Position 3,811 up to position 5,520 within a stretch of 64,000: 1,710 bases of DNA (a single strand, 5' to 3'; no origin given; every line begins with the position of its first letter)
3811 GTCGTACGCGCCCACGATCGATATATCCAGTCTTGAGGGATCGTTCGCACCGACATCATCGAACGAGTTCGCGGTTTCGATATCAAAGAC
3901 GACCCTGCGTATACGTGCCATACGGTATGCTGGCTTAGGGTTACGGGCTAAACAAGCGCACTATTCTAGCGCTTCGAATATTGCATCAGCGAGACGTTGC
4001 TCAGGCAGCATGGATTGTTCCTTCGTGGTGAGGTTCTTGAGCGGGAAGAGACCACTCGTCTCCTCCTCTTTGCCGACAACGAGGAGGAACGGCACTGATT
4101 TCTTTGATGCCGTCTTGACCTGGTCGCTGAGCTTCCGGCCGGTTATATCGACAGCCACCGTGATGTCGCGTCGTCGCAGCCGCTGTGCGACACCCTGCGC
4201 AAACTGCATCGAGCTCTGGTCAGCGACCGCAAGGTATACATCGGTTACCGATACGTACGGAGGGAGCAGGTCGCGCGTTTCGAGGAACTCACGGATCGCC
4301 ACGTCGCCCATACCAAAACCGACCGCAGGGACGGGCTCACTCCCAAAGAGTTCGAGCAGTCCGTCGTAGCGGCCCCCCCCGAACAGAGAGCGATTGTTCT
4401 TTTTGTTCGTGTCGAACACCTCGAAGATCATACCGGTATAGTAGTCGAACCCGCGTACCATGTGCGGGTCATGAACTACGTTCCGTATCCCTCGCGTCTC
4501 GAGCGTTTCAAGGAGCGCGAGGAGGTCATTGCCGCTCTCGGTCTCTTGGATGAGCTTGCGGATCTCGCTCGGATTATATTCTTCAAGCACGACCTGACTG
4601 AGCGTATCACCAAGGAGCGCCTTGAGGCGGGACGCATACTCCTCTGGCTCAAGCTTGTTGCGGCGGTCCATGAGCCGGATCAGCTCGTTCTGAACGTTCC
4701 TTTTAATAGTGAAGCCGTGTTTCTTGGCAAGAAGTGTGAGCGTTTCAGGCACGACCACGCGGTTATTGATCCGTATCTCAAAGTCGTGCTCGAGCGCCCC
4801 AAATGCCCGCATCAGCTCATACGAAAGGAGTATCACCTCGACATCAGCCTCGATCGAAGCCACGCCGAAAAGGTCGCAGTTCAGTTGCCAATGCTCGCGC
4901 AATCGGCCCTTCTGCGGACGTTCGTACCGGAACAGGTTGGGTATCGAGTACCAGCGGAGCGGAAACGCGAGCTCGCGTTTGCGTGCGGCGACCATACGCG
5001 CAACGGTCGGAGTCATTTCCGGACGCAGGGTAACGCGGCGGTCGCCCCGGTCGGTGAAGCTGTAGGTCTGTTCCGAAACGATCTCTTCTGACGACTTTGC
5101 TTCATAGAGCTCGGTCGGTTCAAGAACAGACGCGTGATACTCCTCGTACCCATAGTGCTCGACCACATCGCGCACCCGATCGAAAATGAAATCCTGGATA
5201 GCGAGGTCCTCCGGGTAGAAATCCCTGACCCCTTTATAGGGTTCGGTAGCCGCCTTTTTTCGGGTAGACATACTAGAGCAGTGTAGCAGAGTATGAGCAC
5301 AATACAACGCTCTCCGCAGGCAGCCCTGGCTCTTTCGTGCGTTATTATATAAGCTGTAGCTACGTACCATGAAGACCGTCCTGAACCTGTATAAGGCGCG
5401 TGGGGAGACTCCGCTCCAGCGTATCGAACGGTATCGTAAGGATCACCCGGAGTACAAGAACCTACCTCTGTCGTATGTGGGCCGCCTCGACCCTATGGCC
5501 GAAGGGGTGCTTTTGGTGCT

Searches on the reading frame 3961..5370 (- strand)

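Call 17: search_protein_families(library=pfam, proteins=[window:3961-5370:-], max_evalue=0.00001)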
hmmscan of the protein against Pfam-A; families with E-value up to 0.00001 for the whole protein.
window:3961-5370:- (469 aa): 3 families
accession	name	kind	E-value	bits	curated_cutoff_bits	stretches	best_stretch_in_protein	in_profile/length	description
PF13393.11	tRNA-synt_His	-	4.9e-44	151.3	25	1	47-354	1-303/308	Histidyl-tRNA synthetase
PF03129.25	HGTP_anticodon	-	4.9e-14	52.7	21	1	378-464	2-91/94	Anticodon binding domain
PF00587.30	tRNA-synt_2b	-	5.1e-08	33.6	29.3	1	103-194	1-98/179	tRNA synthetase class II core domain (G, H, P, S and T)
